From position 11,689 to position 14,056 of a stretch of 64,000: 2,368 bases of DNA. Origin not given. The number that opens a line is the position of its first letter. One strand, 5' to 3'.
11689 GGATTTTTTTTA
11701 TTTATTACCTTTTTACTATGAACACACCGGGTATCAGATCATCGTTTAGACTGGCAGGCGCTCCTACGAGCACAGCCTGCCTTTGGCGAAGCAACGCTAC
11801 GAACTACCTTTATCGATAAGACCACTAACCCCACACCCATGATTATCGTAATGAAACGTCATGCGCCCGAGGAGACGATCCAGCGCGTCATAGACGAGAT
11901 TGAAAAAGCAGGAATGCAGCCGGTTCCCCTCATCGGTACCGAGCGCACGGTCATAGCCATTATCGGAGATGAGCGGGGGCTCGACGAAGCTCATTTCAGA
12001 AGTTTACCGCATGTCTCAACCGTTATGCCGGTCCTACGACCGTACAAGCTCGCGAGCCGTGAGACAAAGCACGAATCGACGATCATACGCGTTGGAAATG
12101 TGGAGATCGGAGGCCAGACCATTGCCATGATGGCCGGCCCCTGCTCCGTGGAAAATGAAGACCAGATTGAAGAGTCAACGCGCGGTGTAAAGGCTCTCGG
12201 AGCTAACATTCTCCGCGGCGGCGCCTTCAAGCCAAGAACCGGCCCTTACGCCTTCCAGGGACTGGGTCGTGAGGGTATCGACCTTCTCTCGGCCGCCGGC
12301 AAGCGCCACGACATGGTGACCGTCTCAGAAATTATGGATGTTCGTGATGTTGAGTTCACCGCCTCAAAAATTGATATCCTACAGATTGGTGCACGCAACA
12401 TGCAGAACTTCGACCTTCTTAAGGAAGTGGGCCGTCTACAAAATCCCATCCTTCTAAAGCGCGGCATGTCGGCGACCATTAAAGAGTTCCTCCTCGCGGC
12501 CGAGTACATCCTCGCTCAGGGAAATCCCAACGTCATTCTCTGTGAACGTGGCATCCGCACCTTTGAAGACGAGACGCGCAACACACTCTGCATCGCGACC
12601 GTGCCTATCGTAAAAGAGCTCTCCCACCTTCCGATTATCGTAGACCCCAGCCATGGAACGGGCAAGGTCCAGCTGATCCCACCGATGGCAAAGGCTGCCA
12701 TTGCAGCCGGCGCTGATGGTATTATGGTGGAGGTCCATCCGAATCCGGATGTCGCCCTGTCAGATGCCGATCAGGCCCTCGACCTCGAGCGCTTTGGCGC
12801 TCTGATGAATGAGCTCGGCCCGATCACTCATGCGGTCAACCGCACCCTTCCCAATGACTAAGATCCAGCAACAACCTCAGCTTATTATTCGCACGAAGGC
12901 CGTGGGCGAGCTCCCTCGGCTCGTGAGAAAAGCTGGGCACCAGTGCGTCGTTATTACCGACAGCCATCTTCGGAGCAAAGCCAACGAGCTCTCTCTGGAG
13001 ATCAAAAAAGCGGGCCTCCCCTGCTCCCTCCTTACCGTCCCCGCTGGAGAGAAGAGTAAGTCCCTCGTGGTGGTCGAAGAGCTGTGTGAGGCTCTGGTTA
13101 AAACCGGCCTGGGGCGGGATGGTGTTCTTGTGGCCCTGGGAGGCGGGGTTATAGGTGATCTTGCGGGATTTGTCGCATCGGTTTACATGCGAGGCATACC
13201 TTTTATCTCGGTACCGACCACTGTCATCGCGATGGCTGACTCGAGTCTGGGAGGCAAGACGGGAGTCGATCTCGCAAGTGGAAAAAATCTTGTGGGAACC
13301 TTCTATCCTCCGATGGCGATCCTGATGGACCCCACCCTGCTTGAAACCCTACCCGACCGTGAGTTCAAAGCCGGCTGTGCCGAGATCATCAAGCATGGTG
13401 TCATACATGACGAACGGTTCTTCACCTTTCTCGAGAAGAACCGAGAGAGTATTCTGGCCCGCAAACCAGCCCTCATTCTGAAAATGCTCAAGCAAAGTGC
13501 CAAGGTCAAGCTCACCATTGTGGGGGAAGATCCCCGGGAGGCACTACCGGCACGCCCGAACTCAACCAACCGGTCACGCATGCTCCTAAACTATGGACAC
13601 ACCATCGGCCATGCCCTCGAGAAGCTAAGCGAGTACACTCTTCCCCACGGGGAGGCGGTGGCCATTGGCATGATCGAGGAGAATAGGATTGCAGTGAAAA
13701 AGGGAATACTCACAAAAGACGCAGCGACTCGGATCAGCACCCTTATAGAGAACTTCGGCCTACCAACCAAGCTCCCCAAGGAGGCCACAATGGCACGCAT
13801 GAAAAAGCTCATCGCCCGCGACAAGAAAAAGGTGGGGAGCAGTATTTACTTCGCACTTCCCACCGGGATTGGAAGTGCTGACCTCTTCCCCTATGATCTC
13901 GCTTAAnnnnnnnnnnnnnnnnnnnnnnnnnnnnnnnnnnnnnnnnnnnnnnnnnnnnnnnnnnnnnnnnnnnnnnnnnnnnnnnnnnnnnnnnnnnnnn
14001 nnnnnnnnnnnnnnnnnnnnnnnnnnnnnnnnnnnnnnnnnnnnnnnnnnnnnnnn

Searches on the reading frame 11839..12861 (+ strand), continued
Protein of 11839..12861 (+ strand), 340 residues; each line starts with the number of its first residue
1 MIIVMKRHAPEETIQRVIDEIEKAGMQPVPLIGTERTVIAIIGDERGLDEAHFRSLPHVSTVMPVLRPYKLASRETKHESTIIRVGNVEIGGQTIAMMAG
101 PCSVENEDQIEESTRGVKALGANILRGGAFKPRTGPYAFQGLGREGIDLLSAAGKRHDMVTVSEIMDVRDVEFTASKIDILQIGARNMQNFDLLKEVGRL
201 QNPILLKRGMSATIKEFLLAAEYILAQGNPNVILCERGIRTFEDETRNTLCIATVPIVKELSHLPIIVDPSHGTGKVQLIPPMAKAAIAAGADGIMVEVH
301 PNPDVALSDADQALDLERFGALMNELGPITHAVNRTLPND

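Call 26: find_encoding_contigs(protein=P0047, flank=3000, max_places=1)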
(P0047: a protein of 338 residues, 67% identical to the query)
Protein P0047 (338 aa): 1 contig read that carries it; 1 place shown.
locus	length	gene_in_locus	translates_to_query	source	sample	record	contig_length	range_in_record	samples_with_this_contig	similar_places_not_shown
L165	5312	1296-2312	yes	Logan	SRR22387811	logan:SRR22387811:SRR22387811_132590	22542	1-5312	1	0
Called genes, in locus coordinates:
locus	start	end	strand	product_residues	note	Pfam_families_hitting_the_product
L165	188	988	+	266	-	PF02153:PDH_N, PF20463:PDH_C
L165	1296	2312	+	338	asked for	PF18152:DAHP_snth_FXD, PF00793:DAHP_synth_1, PF03102:NeuB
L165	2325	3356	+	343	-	PF00465:Fe-ADH, PF13685:Fe-ADH_2, PF01761:DHQ_synthase, PF24621:DHQS_C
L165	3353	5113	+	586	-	PF00275:EPSP_synthase, PF01202:SKI, PF13238:AAA_18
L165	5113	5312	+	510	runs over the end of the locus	PF00890:FAD_binding_2, PF01134:GIDA (faint), PF01266:DAO, PF03486:HI0933_like (faint), PF07992:Pyr_redox_2 (weak), PF02910:Succ_DH_flav_C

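Call 27: find_encoding_contigs(protein=P0065, flank=3000, max_places=1)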
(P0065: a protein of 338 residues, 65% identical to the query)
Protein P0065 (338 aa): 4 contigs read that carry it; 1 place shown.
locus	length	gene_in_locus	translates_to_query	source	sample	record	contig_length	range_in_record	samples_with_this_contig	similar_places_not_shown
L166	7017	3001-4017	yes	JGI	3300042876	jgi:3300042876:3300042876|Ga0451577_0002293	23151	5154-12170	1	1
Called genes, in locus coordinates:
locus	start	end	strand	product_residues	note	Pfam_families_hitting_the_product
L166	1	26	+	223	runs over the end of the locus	-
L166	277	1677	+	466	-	PF13481:AAA_25, PF03796:DnaB_C, PF06745:ATPase, PF13541:ChlI, PF05362:Lon_C (weak)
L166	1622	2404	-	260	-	PF01026:TatD_DNase, PF04909:Amidohydro_2 (faint)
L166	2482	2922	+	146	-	-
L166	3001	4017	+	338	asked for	PF18152:DAHP_snth_FXD, PF00793:DAHP_synth_1, PF03102:NeuB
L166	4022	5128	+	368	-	PF13685:Fe-ADH_2, PF01761:DHQ_synthase, PF24621:DHQS_C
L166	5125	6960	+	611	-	PF00275:EPSP_synthase, PF01202:SKI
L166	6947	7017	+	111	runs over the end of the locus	-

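Call 28: find_encoding_contigs(protein=P0079, flank=3000, max_places=1)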
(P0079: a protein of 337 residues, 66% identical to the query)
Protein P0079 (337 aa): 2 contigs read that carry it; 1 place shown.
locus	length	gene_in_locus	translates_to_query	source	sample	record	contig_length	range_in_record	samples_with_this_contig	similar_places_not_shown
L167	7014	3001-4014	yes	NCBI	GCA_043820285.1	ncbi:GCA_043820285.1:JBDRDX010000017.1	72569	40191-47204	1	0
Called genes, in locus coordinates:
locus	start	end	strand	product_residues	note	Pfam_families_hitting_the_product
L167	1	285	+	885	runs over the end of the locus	PF04851:ResIII, PF00270:DEAD (weak), PF00271:Helicase_C (weak)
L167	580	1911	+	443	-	PF18073:Zn_ribbon_LapB, PF13481:AAA_25, PF03796:DnaB_C (weak), PF06745:ATPase, PF23442:DUF7125, PF20720:nSTAND3 (weak), PF13541:ChlI, PF05362:Lon_C (weak)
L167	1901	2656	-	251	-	PF01026:TatD_DNase, PF04909:Amidohydro_2 (faint)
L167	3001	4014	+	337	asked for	PF18152:DAHP_snth_FXD, PF00793:DAHP_synth_1, PF03102:NeuB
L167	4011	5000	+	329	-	PF00465:Fe-ADH (weak), PF13685:Fe-ADH_2, PF01761:DHQ_synthase, PF24621:DHQS_C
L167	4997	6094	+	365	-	PF00275:EPSP_synthase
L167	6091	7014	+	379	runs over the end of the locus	PF07690:MFS_1, PF12832:MFS_1_like, PF07690:MFS_1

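Call 29: find_encoding_contigs(protein=P0110, flank=3000, max_places=1)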
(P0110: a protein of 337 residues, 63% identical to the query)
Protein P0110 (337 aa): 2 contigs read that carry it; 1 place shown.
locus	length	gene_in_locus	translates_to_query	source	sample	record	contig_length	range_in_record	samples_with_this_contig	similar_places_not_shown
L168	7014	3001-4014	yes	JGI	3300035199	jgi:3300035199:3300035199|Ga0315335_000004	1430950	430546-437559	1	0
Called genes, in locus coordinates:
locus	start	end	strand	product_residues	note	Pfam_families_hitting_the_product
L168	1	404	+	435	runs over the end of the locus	PF18073:Zn_ribbon_LapB, PF00154:RecA_N (weak), PF13481:AAA_25, PF23442:DUF7125 (faint), PF03796:DnaB_C, PF06745:ATPase, PF07088:GvpD_P-loop (faint), PF13541:ChlI (weak)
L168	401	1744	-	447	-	-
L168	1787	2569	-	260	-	PF01026:TatD_DNase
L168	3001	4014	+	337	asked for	PF18152:DAHP_snth_FXD, PF00793:DAHP_synth_1, PF03102:NeuB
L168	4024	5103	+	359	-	PF00465:Fe-ADH, PF13685:Fe-ADH_2, PF01761:DHQ_synthase, PF24621:DHQS_C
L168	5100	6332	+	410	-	PF00275:EPSP_synthase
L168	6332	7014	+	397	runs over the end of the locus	PF07690:MFS_1, PF12832:MFS_1_like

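Call 31: find_encoding_contigs(protein=P0026, flank=3000, max_places=1)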
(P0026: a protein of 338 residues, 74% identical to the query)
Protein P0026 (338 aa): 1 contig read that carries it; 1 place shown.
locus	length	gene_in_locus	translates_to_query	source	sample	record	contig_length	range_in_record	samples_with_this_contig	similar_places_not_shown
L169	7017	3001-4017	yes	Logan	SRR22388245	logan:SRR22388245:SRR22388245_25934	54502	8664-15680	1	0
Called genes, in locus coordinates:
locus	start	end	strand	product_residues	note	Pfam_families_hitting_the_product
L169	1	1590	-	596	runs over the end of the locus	-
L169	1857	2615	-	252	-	PF01026:TatD_DNase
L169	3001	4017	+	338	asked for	PF18152:DAHP_snth_FXD, PF00793:DAHP_synth_1, PF03102:NeuB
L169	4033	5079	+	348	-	PF00465:Fe-ADH, PF13685:Fe-ADH_2, PF01761:DHQ_synthase, PF24621:DHQS_C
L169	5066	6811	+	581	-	PF00275:EPSP_synthase, PF13238:AAA_18 (weak), PF01202:SKI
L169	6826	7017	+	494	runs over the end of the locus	PF00890:FAD_binding_2, PF01266:DAO, PF03486:HI0933_like, PF07992:Pyr_redox_2 (weak), PF02910:Succ_DH_flav_C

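Call 32: find_encoding_contigs(protein=P0061, flank=3000, max_places=1)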
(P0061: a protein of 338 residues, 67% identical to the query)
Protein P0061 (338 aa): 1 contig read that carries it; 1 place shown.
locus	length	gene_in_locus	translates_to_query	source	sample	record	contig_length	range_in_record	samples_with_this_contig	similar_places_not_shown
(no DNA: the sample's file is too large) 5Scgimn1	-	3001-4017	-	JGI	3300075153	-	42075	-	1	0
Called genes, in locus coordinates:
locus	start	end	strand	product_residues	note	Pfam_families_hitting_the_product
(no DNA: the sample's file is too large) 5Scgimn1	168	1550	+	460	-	PF18073:Zn_ribbon_LapB, PF13481:AAA_25, PF03796:DnaB_C, PF06745:ATPase, PF23442:DUF7125, PF13541:ChlI, PF05362:Lon_C (weak)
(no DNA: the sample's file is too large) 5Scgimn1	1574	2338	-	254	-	PF01026:TatD_DNase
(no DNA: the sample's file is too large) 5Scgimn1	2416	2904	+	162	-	-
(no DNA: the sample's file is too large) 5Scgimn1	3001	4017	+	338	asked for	PF18152:DAHP_snth_FXD, PF00793:DAHP_synth_1, PF03102:NeuB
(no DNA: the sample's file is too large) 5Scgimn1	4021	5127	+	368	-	PF00465:Fe-ADH, PF13685:Fe-ADH_2, PF01761:DHQ_synthase, PF24621:DHQS_C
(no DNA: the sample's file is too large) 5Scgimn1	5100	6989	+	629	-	PF00275:EPSP_synthase, PF01202:SKI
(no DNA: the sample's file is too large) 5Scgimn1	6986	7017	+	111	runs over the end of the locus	-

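Call 33: find_encoding_contigs(protein=P0089, flank=3000, max_places=1)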
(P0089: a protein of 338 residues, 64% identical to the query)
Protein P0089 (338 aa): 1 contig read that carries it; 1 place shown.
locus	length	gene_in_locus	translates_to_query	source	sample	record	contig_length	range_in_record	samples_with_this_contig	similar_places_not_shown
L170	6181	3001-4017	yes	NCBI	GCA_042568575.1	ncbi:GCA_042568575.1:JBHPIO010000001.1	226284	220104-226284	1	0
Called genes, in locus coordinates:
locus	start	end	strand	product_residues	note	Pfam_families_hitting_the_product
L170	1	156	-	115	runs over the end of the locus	-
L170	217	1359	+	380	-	PF13439:Glyco_transf_4 (weak), PF00534:Glycos_transf_1, PF13692:Glyco_trans_1_4, PF20706:GT4-conflict, PF13524:Glyco_trans_1_2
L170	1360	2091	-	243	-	PF00005:ABC_tran, PF13304:AAA_21 (faint)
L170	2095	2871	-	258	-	PF01061:ABC2_membrane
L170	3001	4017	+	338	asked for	PF18152:DAHP_snth_FXD, PF00793:DAHP_synth_1, PF03102:NeuB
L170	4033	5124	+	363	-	PF00465:Fe-ADH, PF13685:Fe-ADH_2, PF01761:DHQ_synthase, PF24621:DHQS_C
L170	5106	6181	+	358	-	PF00275:EPSP_synthase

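Call 34: find_encoding_contigs(protein=P0114, flank=3000, max_places=1)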
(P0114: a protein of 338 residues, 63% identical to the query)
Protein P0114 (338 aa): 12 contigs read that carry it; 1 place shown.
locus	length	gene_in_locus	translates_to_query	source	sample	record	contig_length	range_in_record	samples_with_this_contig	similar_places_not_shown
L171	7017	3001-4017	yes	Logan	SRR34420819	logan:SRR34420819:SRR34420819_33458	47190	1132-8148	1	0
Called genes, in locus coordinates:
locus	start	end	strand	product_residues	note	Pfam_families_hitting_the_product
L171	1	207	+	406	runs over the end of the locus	PF13439:Glyco_transf_4, PF13579:Glyco_trans_4_4, PF20706:GT4-conflict, PF00534:Glycos_transf_1, PF13692:Glyco_trans_1_4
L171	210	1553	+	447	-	PF18073:Zn_ribbon_LapB, PF13481:AAA_25, PF03796:DnaB_C (weak), PF06745:ATPase, PF08423:Rad51 (faint), PF23442:DUF7125, PF13401:AAA_22 (weak), PF13541:ChlI, +1 more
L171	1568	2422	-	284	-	PF01026:TatD_DNase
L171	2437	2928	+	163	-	-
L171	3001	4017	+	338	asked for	PF18152:DAHP_snth_FXD, PF00793:DAHP_synth_1, PF03102:NeuB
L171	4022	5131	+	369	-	PF00465:Fe-ADH, PF13685:Fe-ADH_2, PF01761:DHQ_synthase, PF24621:DHQS_C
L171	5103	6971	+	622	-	PF00275:EPSP_synthase, PF13238:AAA_18 (faint), PF13671:AAA_33 (weak), PF01202:SKI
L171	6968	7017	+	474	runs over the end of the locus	PF00890:FAD_binding_2, PF01134:GIDA (weak), PF01266:DAO (weak), PF03486:HI0933_like (weak), PF07992:Pyr_redox_2 (faint)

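Call 62: search_solved_structures(query=window:11839-12861:+, max_evalue=1e-30)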
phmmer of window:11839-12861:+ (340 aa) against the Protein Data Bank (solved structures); distinct sequences matched with E-value up to 1e-30: 10.
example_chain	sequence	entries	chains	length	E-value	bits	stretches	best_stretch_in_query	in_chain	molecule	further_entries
4grs_A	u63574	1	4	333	2.2e-109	368.8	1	1-327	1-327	Phospho-2-dehydro-3-deoxyheptonate aldolase, 2-dehydro-3-deoxyphosphoheptonate aldolase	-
1rzm_A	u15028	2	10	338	1.1e-99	337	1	1-332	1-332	Phospho-2-dehydro-3-deoxyheptonate aldolase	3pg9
1vr6_A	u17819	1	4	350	1.2e-99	336.8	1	1-332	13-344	Phospho-2-dehydro-3-deoxyheptonate aldolase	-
4c1k_A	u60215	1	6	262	2e-91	309.8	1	74-327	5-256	2-DEHYDRO-3-DEOXYPHOSPHOHEPTONATE ALDOLASE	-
1zco_A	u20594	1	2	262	1.1e-90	307.4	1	78-327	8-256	2-dehydro-3-deoxyphosphoheptonate aldolase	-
4c1l_A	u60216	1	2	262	1.9e-90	306.6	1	74-327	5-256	2-dehydro-3-deoxyphosphoheptonate aldolase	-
1vs1_A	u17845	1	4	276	1.8e-89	303.4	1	67-326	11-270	3-deoxy-7-phosphoheptulonate synthase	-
3nvt_A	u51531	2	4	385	3.7e-85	289.2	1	71-325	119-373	3-deoxy-D-arabino-heptulosonate 7-phosphate synthase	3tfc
5j6f_A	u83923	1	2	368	5.4e-85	288.7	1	70-329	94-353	3-deoxy-D-arabino-heptulosonate 7-phosphate synthase, chorismate mutase-isozyme 3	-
3pg8_A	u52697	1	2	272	1.2e-84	287.6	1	69-332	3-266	Phospho-2-dehydro-3-deoxyheptonate aldolase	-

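Call 63: search_protein_families(library=ncbifam, proteins=[window:11839-12861:+])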
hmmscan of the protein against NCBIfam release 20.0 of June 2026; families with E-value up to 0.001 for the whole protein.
window:11839-12861:+ (340 aa): 9 families
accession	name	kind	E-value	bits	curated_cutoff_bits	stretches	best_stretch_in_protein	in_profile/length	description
NF006421.0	PRK08673.1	subfamily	1.6e-146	487.9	335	1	1-336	1-336/338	3-deoxy-7-phosphoheptulonate synthase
NF009933.0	PRK13396.1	subfamily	6.4e-122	406.9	486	1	1-336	1-344/352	3-deoxy-7-phosphoheptulonate synthase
TIGR01361.1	DAHP_synth_Bsub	equivalog_domain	3.7e-120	400.2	267.75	1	71-326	2-257/260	3-deoxy-7-phosphoheptulonate synthase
NF009239.0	PRK12595.1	equivalog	3.9e-114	381.4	279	1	71-333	95-357/360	bifunctional 3-deoxy-7-phosphoheptulonate synthase/chorismate mutase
NF041229.1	BagF_FevY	exception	6.2e-102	341.3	700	1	9-327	5-326/340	phospho-2-dehydro-3-deoxyheptonate aldolase BagF/FevY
NF003543.0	PRK05198.1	equivalog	7.7e-29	100.6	242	1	83-333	5-271/273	3-deoxy-8-phosphooctulonate synthase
TIGR01362.1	KDO8P_synth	equivalog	1.2e-28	100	314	1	95-332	3-255/258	3-deoxy-8-phosphooctulonate synthase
NF009109.0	PRK12457.1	equivalog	7.4e-16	58.2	457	1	137-334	65-273/281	3-deoxy-8-phosphooctulonate synthase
TIGR03586.1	PseI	equivalog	0.00012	21.4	340.25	1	153-312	85-234/327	pseudaminic acid synthase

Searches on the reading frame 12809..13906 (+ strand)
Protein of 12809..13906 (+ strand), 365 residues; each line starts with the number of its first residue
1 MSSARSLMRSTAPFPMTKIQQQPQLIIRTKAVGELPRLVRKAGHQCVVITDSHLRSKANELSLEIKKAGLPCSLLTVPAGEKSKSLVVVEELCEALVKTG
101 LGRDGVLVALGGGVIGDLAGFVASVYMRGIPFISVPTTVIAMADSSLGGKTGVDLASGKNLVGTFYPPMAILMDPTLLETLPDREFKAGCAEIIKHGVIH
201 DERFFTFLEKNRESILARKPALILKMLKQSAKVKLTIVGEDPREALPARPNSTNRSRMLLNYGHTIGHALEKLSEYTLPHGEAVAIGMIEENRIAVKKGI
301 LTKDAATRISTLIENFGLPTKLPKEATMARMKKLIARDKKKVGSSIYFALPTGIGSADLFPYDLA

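Call 6: search_protein_families(library=pfam, proteins=[window:12809-13906:+])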
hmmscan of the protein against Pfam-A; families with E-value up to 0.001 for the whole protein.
window:12809-13906:+ (365 aa): 4 families
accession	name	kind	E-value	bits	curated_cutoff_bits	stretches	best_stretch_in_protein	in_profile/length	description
PF01761.26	DHQ_synthase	-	1.5e-44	150.8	24.2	1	75-187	2-114/115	3-dehydroquinate synthase N-terminal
PF24621.2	DHQS_C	-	7.7e-40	136.6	27.6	1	189-341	1-144/144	3-dehydroquinate synthase C-terminal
PF00465.25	Fe-ADH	-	7.3e-08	32.6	31.3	1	24-139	3-131/168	Iron-containing alcohol dehydrogenase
PF13685.12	Fe-ADH_2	-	1.8e-07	31.7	28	1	28-178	3-145/149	Iron-containing alcohol dehydrogenase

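Call 63: search_protein_families(library=ncbifam, proteins=[window:12809-13906:+])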
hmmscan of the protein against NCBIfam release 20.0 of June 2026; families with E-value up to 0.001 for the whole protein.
window:12809-13906:+ (365 aa): 8 families
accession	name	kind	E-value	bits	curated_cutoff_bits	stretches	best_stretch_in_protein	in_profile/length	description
TIGR01357.1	aroB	equivalog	2.1e-104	349.5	305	1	26-358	4-329/344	3-dehydroquinate synthase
TIGR04425.1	P_lya_rel_AroB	hypoth_equivalog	2.7e-69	233.8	400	1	71-353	50-322/348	AroB-related putative sugar phosphate phospholyase (cyclizing)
NF004852.0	PRK06203.1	equivalog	1.9e-64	218.1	333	1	44-355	53-371/407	3-dehydroquinate synthase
NF010627.0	PRK14021.1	equivalog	7.3e-55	186.4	565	1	31-355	197-520/542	bifunctional shikimate kinase/3-dehydroquinate synthase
NF010556.0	PRK13951.1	equivalog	3.6e-47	161.4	560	1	68-342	202-461/492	bifunctional shikimate kinase AroK/3-dehydroquinate synthase AroB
NF002022.0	PRK00843.1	equivalog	1.3e-11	44.1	413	1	51-195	43-174/350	NAD(P)-dependent glycerol-1-phosphate dehydrogenase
NF006941.0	PRK09423.1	subfamily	1.4e-06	27.4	336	1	18-192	3-171/367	glycerol dehydrogenase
NF041822.1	daptide_DH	equivalog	0.00045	19.2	300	0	128-194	103-168/363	daptide-type RiPP biosynthesis dehydogenase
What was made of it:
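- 12809..13906 (+): aroB, 3-dehydroquinate synthase (start codon not refined). Calls 6 and 63.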
